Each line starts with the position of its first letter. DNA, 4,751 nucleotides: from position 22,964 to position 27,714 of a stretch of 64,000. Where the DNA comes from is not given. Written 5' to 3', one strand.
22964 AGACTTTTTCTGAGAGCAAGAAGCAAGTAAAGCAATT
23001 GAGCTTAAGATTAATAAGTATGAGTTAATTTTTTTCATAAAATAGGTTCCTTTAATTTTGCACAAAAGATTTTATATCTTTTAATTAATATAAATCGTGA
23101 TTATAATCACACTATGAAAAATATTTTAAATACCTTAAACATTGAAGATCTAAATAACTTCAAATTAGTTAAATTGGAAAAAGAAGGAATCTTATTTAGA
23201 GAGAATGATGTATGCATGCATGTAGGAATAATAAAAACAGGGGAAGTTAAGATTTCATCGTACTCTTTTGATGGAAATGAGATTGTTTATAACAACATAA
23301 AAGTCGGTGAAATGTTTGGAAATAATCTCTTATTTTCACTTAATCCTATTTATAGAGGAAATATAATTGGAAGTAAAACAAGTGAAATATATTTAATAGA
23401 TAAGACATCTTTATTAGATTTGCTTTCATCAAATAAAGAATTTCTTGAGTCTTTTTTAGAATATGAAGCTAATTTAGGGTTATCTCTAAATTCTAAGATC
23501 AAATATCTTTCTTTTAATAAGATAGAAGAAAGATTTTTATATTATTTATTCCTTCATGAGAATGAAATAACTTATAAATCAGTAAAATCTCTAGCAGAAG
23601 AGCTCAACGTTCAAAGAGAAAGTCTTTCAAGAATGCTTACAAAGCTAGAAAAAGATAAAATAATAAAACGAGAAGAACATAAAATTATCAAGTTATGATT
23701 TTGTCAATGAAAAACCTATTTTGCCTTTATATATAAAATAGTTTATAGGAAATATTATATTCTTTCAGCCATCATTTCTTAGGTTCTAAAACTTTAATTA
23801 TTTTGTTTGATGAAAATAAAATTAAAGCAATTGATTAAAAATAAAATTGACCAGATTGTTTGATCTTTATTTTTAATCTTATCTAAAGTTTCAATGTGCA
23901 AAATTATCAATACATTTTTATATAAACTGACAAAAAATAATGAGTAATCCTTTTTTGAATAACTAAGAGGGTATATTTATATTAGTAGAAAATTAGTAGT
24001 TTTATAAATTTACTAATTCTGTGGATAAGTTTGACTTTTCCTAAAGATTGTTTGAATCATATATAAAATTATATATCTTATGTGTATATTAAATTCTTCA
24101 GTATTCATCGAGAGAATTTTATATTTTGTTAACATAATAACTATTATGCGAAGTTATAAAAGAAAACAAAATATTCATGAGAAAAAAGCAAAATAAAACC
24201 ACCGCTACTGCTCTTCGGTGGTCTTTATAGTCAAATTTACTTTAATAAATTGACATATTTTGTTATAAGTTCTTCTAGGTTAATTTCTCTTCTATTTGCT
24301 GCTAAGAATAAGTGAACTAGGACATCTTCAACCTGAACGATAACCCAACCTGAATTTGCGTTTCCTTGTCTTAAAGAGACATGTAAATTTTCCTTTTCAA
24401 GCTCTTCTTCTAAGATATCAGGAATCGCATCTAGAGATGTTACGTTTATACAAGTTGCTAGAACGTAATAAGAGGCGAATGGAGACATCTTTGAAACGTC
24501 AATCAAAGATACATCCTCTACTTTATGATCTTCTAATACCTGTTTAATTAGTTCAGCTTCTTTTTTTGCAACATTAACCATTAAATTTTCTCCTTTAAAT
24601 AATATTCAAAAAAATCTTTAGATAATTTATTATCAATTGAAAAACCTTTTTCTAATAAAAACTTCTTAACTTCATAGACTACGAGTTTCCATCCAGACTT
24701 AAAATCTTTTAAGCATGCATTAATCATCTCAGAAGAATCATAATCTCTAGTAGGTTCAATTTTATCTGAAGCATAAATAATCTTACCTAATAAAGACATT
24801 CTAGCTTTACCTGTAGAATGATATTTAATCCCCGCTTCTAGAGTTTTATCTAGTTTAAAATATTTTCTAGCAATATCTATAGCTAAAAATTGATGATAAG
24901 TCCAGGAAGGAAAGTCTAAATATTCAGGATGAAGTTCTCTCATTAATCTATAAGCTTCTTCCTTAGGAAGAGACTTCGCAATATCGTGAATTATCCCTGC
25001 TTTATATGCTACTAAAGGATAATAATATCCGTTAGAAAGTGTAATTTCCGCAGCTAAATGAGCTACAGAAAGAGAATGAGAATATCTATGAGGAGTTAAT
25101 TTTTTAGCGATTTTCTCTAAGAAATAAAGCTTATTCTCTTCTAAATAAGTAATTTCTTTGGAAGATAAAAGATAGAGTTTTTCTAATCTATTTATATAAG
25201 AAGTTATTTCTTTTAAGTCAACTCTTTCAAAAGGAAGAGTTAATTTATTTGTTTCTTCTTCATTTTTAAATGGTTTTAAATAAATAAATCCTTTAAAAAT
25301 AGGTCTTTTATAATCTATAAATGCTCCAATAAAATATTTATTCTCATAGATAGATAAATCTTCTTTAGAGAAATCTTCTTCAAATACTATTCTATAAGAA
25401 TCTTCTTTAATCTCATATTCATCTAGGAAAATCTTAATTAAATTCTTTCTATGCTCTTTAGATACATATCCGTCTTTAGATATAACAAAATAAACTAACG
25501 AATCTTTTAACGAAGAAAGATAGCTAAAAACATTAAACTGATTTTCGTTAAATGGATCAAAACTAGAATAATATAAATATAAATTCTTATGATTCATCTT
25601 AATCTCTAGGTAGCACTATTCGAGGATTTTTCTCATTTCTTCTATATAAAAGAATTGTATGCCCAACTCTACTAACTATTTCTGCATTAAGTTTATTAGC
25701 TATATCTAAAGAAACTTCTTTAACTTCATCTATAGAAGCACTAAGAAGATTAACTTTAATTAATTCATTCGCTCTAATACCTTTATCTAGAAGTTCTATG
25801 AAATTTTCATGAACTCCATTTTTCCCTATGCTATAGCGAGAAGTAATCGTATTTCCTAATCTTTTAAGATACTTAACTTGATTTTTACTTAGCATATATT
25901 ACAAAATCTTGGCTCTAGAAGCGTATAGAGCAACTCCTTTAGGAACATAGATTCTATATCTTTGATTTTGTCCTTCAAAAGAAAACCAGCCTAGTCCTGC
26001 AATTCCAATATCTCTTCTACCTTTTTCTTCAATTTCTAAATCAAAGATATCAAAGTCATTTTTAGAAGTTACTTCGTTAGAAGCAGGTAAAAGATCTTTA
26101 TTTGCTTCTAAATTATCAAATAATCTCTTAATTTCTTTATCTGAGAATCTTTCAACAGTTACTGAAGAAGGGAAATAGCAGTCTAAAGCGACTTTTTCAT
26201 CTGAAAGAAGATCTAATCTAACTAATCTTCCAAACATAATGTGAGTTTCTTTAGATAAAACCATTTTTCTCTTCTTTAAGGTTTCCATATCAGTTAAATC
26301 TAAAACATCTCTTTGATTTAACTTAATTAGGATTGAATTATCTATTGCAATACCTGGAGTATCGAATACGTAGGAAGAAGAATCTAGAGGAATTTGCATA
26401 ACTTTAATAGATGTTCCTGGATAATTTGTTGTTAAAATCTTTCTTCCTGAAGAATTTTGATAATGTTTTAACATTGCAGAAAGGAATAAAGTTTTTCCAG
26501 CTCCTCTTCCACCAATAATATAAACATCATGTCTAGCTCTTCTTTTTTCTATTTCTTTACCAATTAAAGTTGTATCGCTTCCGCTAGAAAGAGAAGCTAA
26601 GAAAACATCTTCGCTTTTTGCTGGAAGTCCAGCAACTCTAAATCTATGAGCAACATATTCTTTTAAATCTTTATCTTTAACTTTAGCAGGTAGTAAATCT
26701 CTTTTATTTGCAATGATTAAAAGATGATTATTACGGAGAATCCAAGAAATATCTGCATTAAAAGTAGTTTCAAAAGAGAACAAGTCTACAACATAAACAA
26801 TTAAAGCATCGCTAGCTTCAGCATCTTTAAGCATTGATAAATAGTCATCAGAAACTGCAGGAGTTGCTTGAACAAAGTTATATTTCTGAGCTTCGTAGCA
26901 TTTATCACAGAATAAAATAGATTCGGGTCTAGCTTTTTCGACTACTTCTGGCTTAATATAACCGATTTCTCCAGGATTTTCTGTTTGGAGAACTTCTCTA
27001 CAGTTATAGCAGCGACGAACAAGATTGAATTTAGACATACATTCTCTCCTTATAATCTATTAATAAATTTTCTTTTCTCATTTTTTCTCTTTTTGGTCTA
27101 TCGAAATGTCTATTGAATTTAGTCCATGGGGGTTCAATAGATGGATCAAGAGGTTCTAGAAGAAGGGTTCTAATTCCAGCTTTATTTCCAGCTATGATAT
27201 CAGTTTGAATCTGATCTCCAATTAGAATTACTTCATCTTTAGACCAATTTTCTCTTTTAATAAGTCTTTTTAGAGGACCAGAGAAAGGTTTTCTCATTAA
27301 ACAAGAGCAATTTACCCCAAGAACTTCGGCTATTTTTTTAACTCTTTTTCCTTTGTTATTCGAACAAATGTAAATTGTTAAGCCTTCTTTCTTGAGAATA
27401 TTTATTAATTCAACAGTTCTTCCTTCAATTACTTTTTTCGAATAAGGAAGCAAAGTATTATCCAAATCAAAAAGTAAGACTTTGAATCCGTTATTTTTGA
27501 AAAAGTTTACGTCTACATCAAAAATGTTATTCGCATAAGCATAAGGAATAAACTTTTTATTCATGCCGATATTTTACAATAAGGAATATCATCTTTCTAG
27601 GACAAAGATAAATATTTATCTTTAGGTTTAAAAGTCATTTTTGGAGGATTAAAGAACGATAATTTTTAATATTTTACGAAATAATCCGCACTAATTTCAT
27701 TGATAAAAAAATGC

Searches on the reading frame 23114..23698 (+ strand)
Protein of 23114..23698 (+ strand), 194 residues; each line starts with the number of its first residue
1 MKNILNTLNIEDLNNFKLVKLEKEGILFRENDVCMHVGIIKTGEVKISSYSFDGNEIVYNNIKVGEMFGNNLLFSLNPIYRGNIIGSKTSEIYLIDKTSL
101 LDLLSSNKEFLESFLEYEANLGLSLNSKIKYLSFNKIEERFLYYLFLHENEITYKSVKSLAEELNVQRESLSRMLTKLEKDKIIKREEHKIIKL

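Call 56: search_protein_families(library=pfam, proteins=[window:23114-23698:+], max_evalue=0.00001)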
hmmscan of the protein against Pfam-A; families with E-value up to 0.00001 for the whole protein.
window:23114-23698:+ (194 aa): 2 families
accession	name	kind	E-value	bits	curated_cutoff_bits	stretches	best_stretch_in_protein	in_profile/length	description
PF00027.35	cNMP_binding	-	2e-13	50.5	27.5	1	19-107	2-89/89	Cyclic nucleotide-binding domain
PF13545.12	HTH_Crp_2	-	3.9e-07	30.4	27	1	156-191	24-59/70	Crp-like helix-turn-helix domain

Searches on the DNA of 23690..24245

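Call 78: search_rna_families(source=window, start=23690, end=24245, threshold=evalue, max_evalue=1)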
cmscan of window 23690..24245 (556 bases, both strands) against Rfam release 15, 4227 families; matches with E-value up to 1: 0.
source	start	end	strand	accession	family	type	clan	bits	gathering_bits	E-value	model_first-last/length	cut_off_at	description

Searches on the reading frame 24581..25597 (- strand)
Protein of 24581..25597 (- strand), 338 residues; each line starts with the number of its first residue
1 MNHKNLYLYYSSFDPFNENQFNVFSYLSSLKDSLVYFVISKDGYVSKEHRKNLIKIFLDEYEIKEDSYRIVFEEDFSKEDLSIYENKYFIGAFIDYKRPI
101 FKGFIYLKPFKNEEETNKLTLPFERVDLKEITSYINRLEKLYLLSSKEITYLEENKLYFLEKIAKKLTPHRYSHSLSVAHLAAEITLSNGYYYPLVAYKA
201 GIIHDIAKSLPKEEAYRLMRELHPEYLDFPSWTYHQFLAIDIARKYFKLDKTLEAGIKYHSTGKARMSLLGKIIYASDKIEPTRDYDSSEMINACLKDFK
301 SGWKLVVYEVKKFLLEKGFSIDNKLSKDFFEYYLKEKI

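Call 72: search_protein_families(library=pfam, proteins=[window:24581-25597:-], max_evalue=0.00001)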
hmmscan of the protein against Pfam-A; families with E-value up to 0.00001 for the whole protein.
window:24581-25597:- (338 aa): 1 family
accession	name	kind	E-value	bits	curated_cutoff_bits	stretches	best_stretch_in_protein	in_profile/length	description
PF01966.28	HD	-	4.2e-12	46.8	22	1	171-281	1-114/116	HD domain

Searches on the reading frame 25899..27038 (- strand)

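Call 56: search_protein_families(library=pfam, proteins=[window:25899-27038:-], max_evalue=0.00001)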
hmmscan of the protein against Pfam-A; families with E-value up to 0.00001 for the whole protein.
window:25899-27038:- (379 aa): 1 family
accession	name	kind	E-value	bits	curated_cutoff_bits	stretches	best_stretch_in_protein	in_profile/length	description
PF21516.2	YqeH-like_C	-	2.8e-09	37.8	27.7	1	284-372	3-90/95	YqeH-like, C-terminal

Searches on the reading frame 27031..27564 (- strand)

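Call 56: search_protein_families(library=pfam, proteins=[window:27031-27564:-], max_evalue=0.00001)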
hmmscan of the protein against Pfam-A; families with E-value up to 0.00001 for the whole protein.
window:27031-27564:- (177 aa): 5 families
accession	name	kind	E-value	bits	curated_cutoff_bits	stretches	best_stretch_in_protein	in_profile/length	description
PF00702.32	Hydrolase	-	4.4e-12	47.2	26.4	1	50-130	103-191/191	haloacid dehalogenase-like hydrolase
PF13419.12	HAD_2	-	7.4e-11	42.9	23.8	1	50-134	84-176/178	Haloacid dehalogenase-like hydrolase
PF08282.18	Hydrolase_3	-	1.9e-09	38.1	20.9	1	31-87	2-57/255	haloacid dehalogenase-like hydrolase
PF13242.12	Hydrolase_like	-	3.6e-09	36.9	22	1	90-135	2-47/75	HAD-hyrolase-like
PF09419.16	PGP_phosphatase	-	6.2e-09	36.1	20.4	1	3-136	15-164/168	Mitochondrial PGP phosphatase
